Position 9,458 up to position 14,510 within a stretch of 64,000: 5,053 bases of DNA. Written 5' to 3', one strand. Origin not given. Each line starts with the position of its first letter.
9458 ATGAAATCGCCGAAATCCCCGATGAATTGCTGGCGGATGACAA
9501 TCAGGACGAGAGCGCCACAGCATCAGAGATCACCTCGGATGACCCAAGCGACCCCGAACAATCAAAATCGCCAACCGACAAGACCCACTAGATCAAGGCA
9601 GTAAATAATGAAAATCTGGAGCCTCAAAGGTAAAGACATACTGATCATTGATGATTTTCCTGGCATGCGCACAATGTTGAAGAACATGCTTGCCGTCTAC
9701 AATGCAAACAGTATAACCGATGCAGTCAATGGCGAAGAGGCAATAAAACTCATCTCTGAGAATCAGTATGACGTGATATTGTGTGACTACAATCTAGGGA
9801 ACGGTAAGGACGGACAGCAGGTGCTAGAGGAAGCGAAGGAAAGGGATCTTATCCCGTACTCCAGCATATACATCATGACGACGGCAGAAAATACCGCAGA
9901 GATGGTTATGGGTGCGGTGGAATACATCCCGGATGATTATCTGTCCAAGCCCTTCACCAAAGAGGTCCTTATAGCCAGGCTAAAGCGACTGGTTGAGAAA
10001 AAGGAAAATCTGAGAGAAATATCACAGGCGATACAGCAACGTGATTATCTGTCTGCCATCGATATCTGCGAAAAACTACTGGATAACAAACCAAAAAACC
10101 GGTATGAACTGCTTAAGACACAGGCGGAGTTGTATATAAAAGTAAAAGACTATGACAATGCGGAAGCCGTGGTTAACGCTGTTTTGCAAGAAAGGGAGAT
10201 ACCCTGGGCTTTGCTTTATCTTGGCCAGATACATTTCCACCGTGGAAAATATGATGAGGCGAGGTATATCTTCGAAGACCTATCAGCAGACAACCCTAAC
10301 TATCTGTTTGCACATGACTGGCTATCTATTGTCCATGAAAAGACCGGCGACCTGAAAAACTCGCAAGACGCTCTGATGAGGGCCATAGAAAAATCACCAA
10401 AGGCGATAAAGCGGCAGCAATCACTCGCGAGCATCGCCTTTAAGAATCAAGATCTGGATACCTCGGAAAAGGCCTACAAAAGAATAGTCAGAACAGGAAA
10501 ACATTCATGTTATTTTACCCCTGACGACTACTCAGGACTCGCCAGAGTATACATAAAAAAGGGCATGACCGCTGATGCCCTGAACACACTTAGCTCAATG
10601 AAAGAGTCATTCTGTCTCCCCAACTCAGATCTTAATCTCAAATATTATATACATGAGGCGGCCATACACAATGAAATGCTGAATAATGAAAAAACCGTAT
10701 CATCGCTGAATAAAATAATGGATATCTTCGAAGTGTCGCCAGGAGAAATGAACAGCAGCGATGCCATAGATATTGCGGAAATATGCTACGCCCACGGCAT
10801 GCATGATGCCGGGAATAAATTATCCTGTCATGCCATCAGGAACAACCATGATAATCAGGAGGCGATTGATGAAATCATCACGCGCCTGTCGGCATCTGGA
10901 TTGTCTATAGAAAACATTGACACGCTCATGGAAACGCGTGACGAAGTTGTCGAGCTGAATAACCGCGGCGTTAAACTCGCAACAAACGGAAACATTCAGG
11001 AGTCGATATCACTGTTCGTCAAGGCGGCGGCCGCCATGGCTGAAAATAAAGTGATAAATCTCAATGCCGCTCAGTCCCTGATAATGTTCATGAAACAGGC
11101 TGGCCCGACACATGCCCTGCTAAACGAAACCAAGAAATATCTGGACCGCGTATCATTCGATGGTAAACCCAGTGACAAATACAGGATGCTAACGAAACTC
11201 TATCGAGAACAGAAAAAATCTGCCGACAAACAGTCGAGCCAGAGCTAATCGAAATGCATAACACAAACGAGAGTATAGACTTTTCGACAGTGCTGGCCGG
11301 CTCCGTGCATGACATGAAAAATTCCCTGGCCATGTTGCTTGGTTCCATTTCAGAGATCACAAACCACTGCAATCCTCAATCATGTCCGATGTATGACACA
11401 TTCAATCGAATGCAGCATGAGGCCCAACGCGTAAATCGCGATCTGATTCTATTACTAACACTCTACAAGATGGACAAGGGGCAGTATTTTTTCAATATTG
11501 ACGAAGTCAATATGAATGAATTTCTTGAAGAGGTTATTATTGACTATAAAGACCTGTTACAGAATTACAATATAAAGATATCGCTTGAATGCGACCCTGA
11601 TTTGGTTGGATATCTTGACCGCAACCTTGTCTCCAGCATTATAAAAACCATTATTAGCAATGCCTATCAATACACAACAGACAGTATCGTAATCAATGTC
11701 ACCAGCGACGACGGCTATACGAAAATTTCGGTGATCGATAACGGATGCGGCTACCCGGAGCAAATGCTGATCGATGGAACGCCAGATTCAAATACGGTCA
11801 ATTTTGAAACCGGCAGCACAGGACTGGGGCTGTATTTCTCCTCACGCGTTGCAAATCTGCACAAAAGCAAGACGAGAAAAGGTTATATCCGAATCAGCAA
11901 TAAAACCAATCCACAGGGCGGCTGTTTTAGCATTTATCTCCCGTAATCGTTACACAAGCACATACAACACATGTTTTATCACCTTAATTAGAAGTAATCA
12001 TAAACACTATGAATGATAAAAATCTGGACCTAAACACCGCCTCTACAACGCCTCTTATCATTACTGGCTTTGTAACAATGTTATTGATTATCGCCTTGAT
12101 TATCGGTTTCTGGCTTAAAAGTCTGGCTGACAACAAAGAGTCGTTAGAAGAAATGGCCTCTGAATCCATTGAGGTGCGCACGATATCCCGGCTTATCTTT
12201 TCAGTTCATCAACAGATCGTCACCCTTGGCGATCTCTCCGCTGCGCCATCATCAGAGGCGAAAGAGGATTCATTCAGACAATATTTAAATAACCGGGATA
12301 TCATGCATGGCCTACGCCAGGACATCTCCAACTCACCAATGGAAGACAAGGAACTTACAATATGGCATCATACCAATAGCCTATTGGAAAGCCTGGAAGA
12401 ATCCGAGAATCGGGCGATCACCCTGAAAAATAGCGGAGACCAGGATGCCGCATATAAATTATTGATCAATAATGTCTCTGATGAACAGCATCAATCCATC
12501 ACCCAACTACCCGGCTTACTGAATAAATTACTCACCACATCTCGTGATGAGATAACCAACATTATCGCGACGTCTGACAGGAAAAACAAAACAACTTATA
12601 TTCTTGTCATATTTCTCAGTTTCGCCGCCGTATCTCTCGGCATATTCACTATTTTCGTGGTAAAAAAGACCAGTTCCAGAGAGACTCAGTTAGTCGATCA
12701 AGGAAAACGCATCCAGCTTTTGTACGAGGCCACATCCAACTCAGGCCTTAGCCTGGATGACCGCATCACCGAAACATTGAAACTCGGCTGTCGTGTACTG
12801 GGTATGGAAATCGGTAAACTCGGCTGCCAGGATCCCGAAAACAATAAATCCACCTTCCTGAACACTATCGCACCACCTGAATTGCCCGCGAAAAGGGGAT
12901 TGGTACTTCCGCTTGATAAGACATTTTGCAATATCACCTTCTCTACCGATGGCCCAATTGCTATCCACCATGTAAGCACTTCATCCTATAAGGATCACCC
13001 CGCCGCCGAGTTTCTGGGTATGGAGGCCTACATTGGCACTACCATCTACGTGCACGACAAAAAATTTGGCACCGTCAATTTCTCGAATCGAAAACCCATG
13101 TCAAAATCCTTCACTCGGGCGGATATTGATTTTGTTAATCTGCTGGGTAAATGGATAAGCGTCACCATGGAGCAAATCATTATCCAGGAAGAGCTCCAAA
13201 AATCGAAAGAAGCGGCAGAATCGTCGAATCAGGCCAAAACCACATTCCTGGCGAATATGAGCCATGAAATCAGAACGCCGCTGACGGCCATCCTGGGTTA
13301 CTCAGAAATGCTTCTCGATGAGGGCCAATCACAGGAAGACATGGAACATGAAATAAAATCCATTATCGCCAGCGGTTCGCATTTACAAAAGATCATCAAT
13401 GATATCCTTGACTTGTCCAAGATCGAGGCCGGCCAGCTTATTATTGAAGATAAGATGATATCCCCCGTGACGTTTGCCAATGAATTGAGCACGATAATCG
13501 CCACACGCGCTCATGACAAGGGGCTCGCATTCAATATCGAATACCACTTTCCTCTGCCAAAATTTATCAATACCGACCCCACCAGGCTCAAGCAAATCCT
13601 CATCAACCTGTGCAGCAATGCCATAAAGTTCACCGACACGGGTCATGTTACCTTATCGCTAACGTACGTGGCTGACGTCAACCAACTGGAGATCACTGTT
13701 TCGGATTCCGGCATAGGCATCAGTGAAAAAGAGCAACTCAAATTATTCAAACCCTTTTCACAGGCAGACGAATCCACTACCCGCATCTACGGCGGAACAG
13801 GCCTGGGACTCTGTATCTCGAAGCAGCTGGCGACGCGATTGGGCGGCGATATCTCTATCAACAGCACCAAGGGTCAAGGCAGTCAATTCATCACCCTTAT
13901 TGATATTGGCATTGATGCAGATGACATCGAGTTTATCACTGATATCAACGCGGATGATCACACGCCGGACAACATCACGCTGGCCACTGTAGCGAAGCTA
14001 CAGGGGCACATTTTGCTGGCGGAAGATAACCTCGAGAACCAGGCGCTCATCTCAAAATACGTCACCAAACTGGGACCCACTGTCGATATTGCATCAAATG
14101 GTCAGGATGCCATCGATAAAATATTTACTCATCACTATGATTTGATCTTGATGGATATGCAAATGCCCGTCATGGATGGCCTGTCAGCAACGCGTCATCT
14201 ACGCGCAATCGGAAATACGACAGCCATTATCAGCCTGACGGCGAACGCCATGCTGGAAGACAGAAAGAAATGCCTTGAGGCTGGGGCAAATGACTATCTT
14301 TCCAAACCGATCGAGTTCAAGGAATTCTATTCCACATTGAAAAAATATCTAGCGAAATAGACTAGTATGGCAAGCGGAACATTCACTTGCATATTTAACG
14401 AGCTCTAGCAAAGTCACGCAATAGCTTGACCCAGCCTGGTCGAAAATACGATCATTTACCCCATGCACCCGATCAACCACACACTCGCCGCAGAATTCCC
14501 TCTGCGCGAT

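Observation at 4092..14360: Low-GC signalling island combining a VWA protein with histidine kinases and a REC-TPR regulator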

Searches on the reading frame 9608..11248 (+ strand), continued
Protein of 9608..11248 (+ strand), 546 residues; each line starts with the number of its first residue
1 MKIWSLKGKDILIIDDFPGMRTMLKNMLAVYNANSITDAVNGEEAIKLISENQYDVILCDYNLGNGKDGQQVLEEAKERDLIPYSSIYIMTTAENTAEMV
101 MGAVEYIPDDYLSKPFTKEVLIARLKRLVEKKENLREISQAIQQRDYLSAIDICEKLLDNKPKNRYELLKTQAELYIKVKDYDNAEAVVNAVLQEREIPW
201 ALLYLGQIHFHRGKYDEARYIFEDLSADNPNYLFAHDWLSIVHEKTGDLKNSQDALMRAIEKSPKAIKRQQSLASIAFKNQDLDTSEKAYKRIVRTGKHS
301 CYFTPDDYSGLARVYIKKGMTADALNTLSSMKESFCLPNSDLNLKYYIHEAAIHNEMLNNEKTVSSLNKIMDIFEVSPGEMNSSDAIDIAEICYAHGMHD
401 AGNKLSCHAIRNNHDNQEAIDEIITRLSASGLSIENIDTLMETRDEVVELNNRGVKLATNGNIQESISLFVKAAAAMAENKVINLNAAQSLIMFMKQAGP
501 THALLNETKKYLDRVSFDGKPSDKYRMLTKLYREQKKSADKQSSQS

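Call 61: fold_search(model_id=the predicted structure, library=pdb)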
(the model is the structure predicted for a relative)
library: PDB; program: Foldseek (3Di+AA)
matches with E <= 10: 1877; with E <= 0.001: 561
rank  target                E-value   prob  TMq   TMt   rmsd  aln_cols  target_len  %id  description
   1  1w3b_B                1.1e-09  1.00  0.39  0.56  21.0       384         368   15  The superhelical TPR domain of O-linked GlcNAc transferase reveals structural similarities to importin alpha. (released 2004-09-09)
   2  1w3b_A                2.1e-09  1.00  0.39  0.53  23.2       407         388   17  The superhelical TPR domain of O-linked GlcNAc transferase reveals structural similarities to importin alpha. (released 2004-09-09)
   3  7yea_A                1.6e-08  1.00  0.40  0.23  23.4       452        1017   17  Human O-GlcNAc transferase Dimer (released 2023-07-12)
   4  6eou                  2.3e-08  1.00  0.35  0.53  19.4       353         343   16  O-GlcNAc transferase TPR domain with the intellectual disability associated mutation L254F (released 2018-05-09)
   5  8chy                  3.6e-08  1.00  0.35  0.64   6.8       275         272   19  Crystal structure of an 8-repeat consensus TPR superhelix with Zinc. (released 2024-02-21)
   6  7ntf_A                5.1e-08  1.00  0.40  0.26  20.1       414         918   17  Cryo-EM structure of unliganded O-GlcNAc transferase (released 2021-11-17)
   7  9qhb                  6.6e-08  1.00  0.34  0.62   8.4       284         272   17  Crystal structure of 16-repeat CTPR protein with eliminated coordination sites (released 2025-10-22)
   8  7yeh_A                7.8e-08  1.00  0.41  0.23  19.7       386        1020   18  Cryo-EM structure of human OGT-OGA complex (released 2023-07-12)
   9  9hvq_Q                9.6e-08  1.00  0.20  0.14  32.8       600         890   12  Structure of the transcribing Pol II-DSIF-PAF-SPT6-RECQL5 complex (released 2025-07-16)
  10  8bbe_D                1.0e-07  1.00  0.37  0.32  21.2       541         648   15  Structure of the IFT-A complex; IFT-A2 module (released 2022-12-21)
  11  4uzy_A                1.1e-07  1.00  0.27  0.24  21.6       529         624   16  Crystal structure of the Chlamydomonas IFT70 and IFT52 complex (released 2014-11-05)
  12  9rtt_Q                1.2e-07  1.00  0.37  0.24  20.4       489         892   13  Activated Elongation Complex with IWS1 and ELOF1 (released 2025-09-03)
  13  6voa_E                1.6e-07  1.00  0.39  0.52  22.8       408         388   12  Cryo-EM structure of the BBSome-ARL6 complex (released 2020-06-24)
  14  7ntf_B                1.6e-07  1.00  0.32  0.23  18.4       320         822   18  Cryo-EM structure of unliganded O-GlcNAc transferase (released 2021-11-17)
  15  6vbv_4                2.2e-07  1.00  0.39  0.52  22.8       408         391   12  Structure of the bovine BBSome:ARL6:GTP complex (released 2020-01-29)
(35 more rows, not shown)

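Call 108: search_protein_families(library=pfam, proteins=[L134:4275-6077:+, L156:8453-9178:-, L081:16654-17265:-, L106:2990-3772:+, L136:6925-7242:+, L153:10314-11168:-, L156:6889-7707:+], max_evalue=0.001)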
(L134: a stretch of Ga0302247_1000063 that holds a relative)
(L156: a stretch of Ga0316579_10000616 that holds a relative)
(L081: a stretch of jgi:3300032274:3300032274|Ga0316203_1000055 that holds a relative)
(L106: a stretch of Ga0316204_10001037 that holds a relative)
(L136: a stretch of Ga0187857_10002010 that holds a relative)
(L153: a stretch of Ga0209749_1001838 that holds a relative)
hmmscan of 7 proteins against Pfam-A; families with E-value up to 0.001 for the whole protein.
L134:4275-6077:+ (600 aa): 0 families

L156:8453-9178:- (241 aa): 1 family
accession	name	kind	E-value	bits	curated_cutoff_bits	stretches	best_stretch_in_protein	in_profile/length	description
PF20230.4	DUF6588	-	0.0001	22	27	1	89-238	143-316/319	Family of unknown function (DUF6588)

L081:16654-17265:- (203 aa): 1 family
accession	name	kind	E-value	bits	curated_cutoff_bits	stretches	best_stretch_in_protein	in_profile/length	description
PF00300.27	His_Phos_1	-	3.5e-44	151.2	21.7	1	11-189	3-185/194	Histidine phosphatase superfamily (branch 1)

L106:2990-3772:+ (260 aa): 2 families
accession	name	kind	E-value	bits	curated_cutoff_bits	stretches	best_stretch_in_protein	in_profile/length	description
PF13098.12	Thioredoxin_2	-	3.2e-09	37.5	27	1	142-239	3-98/104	Thioredoxin-like domain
PF13899.12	Thioredoxin_7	-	7.3e-08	32.9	27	1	137-223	10-83/83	Thioredoxin-like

L136:6925-7242:+ (105 aa): 0 families

L153:10314-11168:- (284 aa): 2 families
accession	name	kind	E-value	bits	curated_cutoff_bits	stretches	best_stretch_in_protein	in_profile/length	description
PF00669.25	Flagellin_N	-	1.5e-14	54.7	26.6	1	4-139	1-137/139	Bacterial flagellin N-terminal helical region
PF00700.27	Flagellin_C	-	1.7e-08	35.1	23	1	217-283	20-86/86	Bacterial flagellin C-terminal helical region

L156:6889-7707:+ (272 aa): 2 families
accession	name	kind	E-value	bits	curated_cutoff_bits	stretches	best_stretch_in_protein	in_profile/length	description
PF00849.27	PseudoU_synth_2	-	1.5e-22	80.9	26.8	1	87-220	2-151/152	RNA pseudouridylate synthase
PF01479.30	S4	-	5.7e-10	39.2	22.8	1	30-67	5-43/48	S4 domain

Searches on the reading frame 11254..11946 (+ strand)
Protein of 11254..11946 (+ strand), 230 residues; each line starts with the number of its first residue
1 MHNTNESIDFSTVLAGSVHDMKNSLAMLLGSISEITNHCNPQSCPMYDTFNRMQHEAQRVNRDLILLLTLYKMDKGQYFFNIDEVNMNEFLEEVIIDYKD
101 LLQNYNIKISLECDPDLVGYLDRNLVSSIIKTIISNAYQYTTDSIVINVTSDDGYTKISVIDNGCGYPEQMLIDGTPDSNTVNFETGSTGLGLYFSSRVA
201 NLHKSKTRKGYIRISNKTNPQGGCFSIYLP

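Call 3: search_protein_families(library=pfam, proteins=[window:11254-11946:+], max_evalue=0.01)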
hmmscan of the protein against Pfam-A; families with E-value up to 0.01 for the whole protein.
window:11254-11946:+ (230 aa): 2 families
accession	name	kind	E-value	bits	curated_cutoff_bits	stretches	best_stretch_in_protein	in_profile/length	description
PF02518.31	HATPase_c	-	2.3e-11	44.5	26.4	1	122-230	2-108/111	Histidine kinase-, DNA gyrase B-, and HSP90-like ATPase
PF13589.12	HATPase_c_3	-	0.00054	20.4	25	1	128-199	5-83/137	Histidine kinase-, DNA gyrase B-, and HSP90-like ATPase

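Call 5: search_protein_families(library=ncbifam, proteins=[window:11254-11946:+], max_evalue=0.01)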
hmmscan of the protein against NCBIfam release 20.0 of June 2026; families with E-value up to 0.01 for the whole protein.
window:11254-11946:+ (230 aa): 56 families (the best 25 are shown)
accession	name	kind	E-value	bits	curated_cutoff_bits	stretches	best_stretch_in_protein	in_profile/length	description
TIGR02966.1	phoR_proteo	equivalog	1.9e-16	60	334.2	1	15-206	119-316/333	phosphate regulon sensor histidine kinase PhoR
NF008312.0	PRK11100.1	equivalog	3.5e-16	59.1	356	1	19-206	265-455/477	two-component system sensor histidine kinase CreC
NF033092.0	HK_WalK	equivalog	7.4e-16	57.8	725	1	53-229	415-592/594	cell wall metabolism sensor histidine kinase WalK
NF046044.1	PnpS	equivalog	3.1e-15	56.1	400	1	53-171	213-333/390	two-component system histidine kinase PnpS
NF045900.1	HisKinCpxALeg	equivalog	8.8e-15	54.4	800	1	19-207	240-433/451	two-component system sensor histidine kinase CpxA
NF041735.1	hist_kin_RppB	equivalog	1.9e-14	53.3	400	1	15-230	221-438/438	two-component system sensor histidine kinase RppB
NF008468.0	PRK11360.1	equivalog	8.2e-14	50.9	646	1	14-230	400-607/616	two-component system sensor histidine kinase AtoS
NF052314.1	T9SS_HK_PorY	subfamily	8.4e-14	51.4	350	1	47-205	247-401/418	PorY family sensor histidine kinase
NF041832.1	near_NosP_CTERM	subfamily_domain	5.5e-12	45.4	400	1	49-230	45-224/370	NahK/ErcS family hybrid sensor histidine kinase/response regulator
NF047465.1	hybrid_HK_LvrA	exception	8.3e-12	43.9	1200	1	12-206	204-403/819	hybrid histidine kinase/response regulator LvrA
NF007664.1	PRK10337.1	equivalog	1.2e-11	43.9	475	1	49-207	268-426/442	quorum sensing histidine kinase QseC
NF033091.0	HK_VanS_ACDEFG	equivalog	1.4e-11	44.1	400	1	18-205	82-275/293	vancomycin resistance histidine kinase VanS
NF007898.0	PRK10604.1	equivalog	4.1e-11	42.7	478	1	62-206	250-404/433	two-component system sensor histidine kinase RstB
NF047405.1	SensHisKinSapS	equivalog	5.5e-11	42.4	550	1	48-201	151-309/341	two-component system sensor histidine kinase SapS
NF007007.0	PRK09470.1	equivalog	5.6e-11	42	486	1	50-205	280-439/463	envelope stress sensor histidine kinase CpxA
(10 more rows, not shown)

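Call 52: search_protein_families(library=padloc, proteins=[window:11254-11946:+], max_evalue=0.001)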
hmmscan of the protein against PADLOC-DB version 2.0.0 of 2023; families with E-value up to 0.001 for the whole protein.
window:11254-11946:+ (230 aa): 0 families

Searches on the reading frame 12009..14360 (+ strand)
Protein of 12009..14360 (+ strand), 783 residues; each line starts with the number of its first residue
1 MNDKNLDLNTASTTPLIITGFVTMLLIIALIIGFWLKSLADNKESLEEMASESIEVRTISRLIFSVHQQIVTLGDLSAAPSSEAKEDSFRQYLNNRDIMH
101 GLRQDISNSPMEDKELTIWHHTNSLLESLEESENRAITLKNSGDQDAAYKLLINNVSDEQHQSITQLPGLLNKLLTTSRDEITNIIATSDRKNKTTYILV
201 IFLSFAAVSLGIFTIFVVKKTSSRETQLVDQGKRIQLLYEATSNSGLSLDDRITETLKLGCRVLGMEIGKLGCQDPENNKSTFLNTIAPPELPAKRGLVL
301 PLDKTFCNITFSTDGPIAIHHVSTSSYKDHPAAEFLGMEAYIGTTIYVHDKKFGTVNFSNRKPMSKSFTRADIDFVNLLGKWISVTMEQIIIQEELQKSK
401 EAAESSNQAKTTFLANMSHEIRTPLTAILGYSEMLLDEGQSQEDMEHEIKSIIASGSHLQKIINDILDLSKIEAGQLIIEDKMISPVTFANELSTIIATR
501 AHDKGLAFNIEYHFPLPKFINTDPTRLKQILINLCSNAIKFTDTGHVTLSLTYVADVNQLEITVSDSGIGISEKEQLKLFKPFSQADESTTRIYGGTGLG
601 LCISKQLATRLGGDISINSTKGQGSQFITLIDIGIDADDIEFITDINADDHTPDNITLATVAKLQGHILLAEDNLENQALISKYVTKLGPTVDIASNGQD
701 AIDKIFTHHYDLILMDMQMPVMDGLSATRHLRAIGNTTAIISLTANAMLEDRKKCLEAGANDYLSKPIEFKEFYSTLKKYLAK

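Call 3: search_protein_families(library=pfam, proteins=[window:12009-14360:+], max_evalue=0.01)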
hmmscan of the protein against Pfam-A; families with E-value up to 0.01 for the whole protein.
window:12009-14360:+ (783 aa): 8 families
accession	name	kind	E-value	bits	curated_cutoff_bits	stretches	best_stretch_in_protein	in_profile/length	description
PF02518.31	HATPase_c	-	2e-27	96.3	26.4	1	522-631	1-107/111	Histidine kinase-, DNA gyrase B-, and HSP90-like ATPase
PF00072.30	Response_reg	-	2.8e-27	95.5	30.2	1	668-776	1-109/111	Response regulator receiver domain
PF00512.31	HisKA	-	2.2e-23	82.5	26.9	1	409-475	1-66/66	His Kinase A (phospho-acceptor) domain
PF01590.32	GAF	-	2.2e-05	25.4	22.4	1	249-386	2-132/133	GAF domain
PF13185.12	GAF_2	-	0.00012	22.8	28.6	1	247-385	2-133/136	GAF domain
PF12729.13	4HB_MCP_1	-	0.00077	19.5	27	1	18-171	9-163/181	Four helix bundle sensory module for signal transduction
PF13492.12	GAF_3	-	0.0018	19.1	27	1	248-388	1-128/129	GAF domain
PF13589.12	HATPase_c_3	-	0.0019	18.7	25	1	528-620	4-93/137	Histidine kinase-, DNA gyrase B-, and HSP90-like ATPase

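Call 5: search_protein_families(library=ncbifam, proteins=[window:12009-14360:+], max_evalue=0.01)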
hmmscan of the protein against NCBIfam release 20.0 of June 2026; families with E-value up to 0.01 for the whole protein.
window:12009-14360:+ (783 aa): 161 families (the best 25 are shown)
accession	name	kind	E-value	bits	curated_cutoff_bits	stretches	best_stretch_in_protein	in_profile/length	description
NF008318.0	PRK11107.1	equivalog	3.2e-96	323.3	890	2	386-637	268-522/920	two-component sensor histidine kinase BarA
TIGR02956.1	TMAO_torS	equivalog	7.7e-96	322.2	676.5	1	397-782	451-821/967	TMAO reductase system sensor histidine kinase/response regulator TorS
NF041947.1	LuxQ_Vibrio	equivalog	1.3e-95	321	1200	1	396-780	458-838/843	quorum-sensing autoinducer 2 sensor kinase/phosphatase LuxQ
NF038297.2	hybrid_HK_HrmK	equivalog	3e-89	300.3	725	1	394-780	219-607/607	hybrid histidine kinase/response regulator HrmK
NF008302.0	PRK11091.1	equivalog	2.3e-87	294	838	1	397-781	270-643/779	aerobic respiration two-component sensor histidine kinase ArcB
NF008099.0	PRK10841.1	equivalog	3e-81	273.5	920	2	392-631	452-688/949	two-component system sensor histidine kinase RcsC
NF011874.0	PRK15347.1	equivalog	3.3e-80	270.3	852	2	394-629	382-610/921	two component system sensor kinase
NF045901.1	HisKinLetSLeg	equivalog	1.3e-74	251.7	1650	2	395-631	278-516/906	two-component system sensor histidine kinase LetS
NF007420.1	PRK09959.1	equivalog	1e-64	218.7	1995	1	381-771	684-1064/1197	acid-sensing system histidine kinase EvgS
NF008543.0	PRK11466.1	equivalog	2.3e-60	204.5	982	1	395-781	429-798/914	TMAO reductase system sensor histidine kinase/response regulator TorS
NF046044.1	PnpS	equivalog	1.5e-56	192.1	400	1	406-629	166-387/390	two-component system histidine kinase PnpS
NF047465.1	hybrid_HK_LvrA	exception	2e-50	171.7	1200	1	393-777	185-580/819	hybrid histidine kinase/response regulator LvrA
TIGR02966.1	phoR_proteo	equivalog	1.1e-45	156.1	334.2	1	406-628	110-330/333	phosphate regulon sensor histidine kinase PhoR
NF041832.1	near_NosP_CTERM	subfamily_domain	3.1e-45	154.8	400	1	404-777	1-366/370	NahK/ErcS family hybrid sensor histidine kinase/response regulator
NF033092.0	HK_WalK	equivalog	5.2e-43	147.5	725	1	404-629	366-590/594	cell wall metabolism sensor histidine kinase WalK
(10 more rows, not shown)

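Call 52: search_protein_families(library=padloc, proteins=[window:12009-14360:+], max_evalue=0.001)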
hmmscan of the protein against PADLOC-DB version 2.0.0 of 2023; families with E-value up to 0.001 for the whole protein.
window:12009-14360:+ (783 aa): 3 families
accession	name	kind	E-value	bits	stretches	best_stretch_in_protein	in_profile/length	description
PDLC04725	PDC-M60B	-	2.6e-06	25.3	1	667-723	5-63/158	-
PDLC04055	PD-T4-6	-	0.00056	16.8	1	660-781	360-483/496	-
PDLC00405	SduA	-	0.0008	17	0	667-727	8-68/323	DUF4263 domain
